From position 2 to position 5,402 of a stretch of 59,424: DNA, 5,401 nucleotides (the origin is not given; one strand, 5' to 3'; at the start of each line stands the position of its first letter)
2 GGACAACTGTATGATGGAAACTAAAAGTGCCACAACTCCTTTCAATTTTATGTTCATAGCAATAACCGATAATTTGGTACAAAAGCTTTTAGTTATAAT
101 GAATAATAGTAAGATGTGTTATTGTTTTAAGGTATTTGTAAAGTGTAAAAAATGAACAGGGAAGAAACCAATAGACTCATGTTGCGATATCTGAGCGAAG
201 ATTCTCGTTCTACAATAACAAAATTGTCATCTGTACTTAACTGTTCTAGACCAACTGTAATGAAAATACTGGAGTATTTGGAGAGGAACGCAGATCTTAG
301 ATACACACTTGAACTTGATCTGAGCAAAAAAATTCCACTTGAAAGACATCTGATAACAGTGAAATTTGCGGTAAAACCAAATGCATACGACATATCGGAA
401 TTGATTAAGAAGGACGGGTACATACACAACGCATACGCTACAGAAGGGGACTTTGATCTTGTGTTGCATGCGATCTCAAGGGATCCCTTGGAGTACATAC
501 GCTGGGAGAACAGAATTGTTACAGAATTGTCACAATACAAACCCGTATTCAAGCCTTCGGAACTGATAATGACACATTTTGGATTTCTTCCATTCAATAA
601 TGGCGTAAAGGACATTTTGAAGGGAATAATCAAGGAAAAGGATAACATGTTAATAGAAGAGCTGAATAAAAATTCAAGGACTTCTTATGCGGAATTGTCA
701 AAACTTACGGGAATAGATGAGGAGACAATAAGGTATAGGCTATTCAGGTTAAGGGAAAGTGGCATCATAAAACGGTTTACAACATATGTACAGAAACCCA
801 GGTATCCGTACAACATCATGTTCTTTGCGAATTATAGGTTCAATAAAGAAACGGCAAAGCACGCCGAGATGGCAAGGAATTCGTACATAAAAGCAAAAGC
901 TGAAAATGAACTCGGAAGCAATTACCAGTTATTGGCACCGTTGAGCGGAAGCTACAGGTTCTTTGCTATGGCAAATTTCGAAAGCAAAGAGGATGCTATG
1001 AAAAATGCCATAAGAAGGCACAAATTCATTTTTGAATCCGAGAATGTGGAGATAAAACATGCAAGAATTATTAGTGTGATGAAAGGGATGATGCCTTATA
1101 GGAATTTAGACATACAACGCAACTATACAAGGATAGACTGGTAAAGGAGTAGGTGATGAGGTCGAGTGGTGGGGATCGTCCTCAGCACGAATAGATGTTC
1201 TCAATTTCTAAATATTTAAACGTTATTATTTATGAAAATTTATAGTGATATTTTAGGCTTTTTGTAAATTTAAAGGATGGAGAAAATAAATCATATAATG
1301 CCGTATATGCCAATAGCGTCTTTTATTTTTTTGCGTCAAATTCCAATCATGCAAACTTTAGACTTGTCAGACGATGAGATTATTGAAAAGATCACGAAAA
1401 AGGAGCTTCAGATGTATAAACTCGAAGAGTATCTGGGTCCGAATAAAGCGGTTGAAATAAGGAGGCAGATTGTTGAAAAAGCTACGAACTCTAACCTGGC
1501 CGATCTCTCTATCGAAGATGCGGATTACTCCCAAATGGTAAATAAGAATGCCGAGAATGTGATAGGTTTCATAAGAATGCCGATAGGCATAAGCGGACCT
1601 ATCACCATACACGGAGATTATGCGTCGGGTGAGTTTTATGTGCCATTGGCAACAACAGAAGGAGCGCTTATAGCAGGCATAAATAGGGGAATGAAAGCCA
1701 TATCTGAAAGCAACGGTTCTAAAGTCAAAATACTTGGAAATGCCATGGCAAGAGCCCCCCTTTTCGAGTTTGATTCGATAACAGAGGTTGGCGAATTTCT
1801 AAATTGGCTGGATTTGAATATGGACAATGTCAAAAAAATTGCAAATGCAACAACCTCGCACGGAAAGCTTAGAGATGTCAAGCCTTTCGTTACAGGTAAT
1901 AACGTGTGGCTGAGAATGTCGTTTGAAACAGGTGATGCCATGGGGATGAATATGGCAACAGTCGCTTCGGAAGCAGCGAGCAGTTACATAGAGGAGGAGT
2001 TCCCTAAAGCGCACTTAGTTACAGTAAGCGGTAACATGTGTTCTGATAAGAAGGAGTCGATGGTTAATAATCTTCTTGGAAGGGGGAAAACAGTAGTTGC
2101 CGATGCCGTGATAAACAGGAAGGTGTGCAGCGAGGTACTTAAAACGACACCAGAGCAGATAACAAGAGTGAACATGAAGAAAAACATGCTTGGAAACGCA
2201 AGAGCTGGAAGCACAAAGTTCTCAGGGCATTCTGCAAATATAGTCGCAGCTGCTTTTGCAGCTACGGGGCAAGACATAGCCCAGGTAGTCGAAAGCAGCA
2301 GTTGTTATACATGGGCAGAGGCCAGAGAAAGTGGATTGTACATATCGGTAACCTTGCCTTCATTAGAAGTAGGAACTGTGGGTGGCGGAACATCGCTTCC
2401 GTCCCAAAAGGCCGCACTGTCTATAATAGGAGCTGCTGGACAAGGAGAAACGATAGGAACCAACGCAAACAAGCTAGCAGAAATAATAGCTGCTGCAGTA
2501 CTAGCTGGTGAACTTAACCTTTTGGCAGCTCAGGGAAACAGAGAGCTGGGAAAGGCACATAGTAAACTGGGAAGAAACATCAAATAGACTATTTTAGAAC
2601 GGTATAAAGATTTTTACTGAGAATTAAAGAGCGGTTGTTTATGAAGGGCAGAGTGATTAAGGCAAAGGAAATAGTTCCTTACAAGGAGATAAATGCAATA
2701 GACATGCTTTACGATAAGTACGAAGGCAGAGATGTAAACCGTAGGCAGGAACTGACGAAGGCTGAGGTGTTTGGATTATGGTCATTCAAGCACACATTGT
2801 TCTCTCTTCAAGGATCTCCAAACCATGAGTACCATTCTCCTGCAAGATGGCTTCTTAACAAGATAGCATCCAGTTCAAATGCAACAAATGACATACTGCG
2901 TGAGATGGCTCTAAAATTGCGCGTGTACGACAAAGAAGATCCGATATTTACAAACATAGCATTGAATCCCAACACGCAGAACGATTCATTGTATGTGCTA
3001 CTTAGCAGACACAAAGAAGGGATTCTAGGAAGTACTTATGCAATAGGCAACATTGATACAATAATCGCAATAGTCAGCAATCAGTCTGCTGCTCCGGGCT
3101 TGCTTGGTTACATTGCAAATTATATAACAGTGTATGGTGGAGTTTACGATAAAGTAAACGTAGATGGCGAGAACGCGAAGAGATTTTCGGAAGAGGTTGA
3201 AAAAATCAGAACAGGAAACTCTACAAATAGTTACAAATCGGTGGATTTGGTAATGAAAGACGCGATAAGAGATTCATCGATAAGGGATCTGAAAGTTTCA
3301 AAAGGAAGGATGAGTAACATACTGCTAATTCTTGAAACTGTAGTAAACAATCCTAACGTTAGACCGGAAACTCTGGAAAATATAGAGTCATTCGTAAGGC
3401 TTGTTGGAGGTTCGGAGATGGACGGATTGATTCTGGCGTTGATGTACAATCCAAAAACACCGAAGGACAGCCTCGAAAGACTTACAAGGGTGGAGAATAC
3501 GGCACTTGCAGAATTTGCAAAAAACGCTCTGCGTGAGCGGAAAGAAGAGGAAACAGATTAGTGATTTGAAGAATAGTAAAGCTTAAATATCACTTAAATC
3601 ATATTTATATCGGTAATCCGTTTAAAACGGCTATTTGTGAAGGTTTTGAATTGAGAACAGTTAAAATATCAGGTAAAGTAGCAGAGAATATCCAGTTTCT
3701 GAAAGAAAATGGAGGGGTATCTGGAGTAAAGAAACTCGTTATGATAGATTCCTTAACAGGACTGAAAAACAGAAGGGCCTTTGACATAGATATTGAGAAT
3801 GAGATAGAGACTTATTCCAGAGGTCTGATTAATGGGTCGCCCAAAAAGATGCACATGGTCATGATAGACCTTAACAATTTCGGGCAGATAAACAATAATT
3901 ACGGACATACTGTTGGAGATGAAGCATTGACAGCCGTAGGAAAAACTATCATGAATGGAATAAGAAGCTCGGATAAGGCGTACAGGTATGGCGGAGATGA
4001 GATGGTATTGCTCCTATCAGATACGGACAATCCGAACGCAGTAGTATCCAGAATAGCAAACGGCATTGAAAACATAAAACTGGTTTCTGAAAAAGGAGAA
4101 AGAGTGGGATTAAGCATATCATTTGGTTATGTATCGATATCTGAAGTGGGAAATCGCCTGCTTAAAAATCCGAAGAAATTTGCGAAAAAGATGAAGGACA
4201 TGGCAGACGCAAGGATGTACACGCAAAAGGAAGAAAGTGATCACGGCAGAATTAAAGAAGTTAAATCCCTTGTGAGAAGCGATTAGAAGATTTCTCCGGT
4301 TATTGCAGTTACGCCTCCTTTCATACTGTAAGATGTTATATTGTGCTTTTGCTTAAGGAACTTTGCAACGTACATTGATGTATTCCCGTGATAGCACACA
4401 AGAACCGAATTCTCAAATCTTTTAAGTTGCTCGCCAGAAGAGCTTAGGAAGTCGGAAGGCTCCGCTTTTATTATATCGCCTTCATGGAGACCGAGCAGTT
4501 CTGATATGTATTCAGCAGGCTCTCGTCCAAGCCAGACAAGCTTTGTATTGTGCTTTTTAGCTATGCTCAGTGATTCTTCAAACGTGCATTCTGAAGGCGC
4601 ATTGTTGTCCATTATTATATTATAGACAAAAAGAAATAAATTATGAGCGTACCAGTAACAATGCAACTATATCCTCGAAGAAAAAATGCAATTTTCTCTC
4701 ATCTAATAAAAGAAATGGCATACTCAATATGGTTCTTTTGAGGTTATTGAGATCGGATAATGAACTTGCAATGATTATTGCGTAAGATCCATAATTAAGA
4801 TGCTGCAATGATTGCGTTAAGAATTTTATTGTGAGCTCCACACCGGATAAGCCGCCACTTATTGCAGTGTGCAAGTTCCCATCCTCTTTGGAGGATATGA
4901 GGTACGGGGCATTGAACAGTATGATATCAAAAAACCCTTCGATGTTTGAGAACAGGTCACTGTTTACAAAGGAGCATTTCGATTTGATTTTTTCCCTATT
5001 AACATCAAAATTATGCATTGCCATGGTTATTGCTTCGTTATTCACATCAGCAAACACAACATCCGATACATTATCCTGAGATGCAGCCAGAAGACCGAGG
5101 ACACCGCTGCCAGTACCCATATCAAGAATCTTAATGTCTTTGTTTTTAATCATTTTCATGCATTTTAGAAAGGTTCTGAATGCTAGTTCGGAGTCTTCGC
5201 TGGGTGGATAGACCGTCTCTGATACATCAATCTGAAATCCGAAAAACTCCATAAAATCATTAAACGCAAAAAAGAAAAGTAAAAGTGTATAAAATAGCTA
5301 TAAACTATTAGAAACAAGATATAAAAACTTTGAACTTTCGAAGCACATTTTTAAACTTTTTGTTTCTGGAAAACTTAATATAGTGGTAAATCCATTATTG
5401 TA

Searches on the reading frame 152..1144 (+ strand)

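Call 61: search_protein_families(library=pfam, proteins=[window:152-1144:+], max_evalue=0.001)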
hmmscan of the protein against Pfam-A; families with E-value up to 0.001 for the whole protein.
window:152-1144:+ (330 aa): 7 families
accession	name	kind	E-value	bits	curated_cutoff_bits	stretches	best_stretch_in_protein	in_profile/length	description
PF13412.12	HTH_24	-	6.9e-15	54.8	21.9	1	162-207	3-48/48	Winged helix-turn-helix DNA-binding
PF13404.12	HTH_AsnC-type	-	1.5e-14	54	27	1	163-201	4-42/42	AsnC-type helix-turn-helix domain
PF12840.13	HTH_20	-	2.6e-05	24.6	27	0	169-207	11-49/51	Helix-turn-helix domain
PF01022.26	HTH_5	-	7.7e-05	22.9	22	0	169-207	9-46/47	Bacterial regulatory protein, arsR family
PF08220.18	HTH_DeoR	-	0.00026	21.1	21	0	166-208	4-46/57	DeoR-like helix-turn-helix domain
PF02002.24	TFIIE_alpha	-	0.00047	20.4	22.9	0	152-207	3-58/105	TFIIE alpha subunit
PF08279.18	HTH_11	-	0.00048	20.4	25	0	10-45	5-41/55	HTH domain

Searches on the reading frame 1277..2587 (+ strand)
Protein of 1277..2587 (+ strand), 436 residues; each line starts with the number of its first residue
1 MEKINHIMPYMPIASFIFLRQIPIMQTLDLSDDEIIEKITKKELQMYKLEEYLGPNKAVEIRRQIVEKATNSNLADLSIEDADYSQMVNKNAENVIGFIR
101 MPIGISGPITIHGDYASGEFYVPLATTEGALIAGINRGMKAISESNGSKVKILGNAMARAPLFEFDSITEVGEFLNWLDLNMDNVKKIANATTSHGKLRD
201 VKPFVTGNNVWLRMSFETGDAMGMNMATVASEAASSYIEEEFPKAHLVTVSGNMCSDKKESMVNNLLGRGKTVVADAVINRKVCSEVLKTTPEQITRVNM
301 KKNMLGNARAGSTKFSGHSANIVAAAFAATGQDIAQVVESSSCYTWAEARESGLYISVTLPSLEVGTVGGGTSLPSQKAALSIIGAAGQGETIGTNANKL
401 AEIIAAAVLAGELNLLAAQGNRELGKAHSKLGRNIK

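Call 61: search_protein_families(library=pfam, proteins=[window:1277-2587:+], max_evalue=0.001)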
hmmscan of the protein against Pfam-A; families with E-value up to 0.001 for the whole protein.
window:1277-2587:+ (436 aa): 1 family
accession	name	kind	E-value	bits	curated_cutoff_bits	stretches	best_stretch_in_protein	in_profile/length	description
PF00368.23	HMG-CoA_red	-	2.6e-124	415.4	27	1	58-433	1-368/368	Hydroxymethylglutaryl-coenzyme A reductase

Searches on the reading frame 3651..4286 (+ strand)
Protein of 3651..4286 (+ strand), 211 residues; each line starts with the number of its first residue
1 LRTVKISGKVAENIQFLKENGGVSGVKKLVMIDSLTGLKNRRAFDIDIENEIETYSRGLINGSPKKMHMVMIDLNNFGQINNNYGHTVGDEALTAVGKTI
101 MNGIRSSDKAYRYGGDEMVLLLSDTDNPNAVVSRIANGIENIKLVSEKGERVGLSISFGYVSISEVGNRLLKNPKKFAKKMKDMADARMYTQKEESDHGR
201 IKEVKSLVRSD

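Call 61: search_protein_families(library=pfam, proteins=[window:3651-4286:+], max_evalue=0.001)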
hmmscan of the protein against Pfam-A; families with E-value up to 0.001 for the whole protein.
window:3651-4286:+ (211 aa): 2 families
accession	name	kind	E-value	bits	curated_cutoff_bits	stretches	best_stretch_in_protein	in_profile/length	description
PF00990.26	GGDEF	-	5.4e-31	108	23.8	1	31-194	2-156/161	Diguanylate cyclase, GGDEF domain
PF22127.1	NtdA_N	-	0.0003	21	27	1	3-55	2-56/66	NTD biosynthesis operon protein NtdA, N-terminal domain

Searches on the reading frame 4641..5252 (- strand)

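Call 61: search_protein_families(library=pfam, proteins=[window:4641-5252:-], max_evalue=0.001)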
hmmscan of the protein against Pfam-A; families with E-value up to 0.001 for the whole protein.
window:4641-5252:- (203 aa): 8 families
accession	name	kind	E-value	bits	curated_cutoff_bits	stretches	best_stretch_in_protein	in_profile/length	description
PF05175.20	MTS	-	2.5e-14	53.7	23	1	28-128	23-119/170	Methyltransferase small domain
PF06325.19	PrmA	-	1.6e-09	38.1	22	1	29-114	152-233/296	Ribosomal protein L11 methyltransferase (PrmA)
PF12847.13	Methyltransf_18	-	3.9e-06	27.4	27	1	30-105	7-79/151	Methyltransferase domain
PF10294.15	Methyltransf_16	-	5.1e-06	26.8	21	1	33-95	41-102/174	Lysine methyltransferase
PF13847.12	Methyltransf_31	-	7.3e-06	26.2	27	1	37-117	2-84/145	Methyltransferase domain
PF13649.12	Methyltransf_25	-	7.4e-05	23.8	27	1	42-115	1-73/97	Methyltransferase domain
PF03602.21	Cons_hypoth95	-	8.4e-05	22.8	24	1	38-118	41-124/182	Conserved hypothetical protein 95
PF13489.12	Methyltransf_23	-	0.00038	20.6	27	1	36-114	20-88/164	Methyltransferase domain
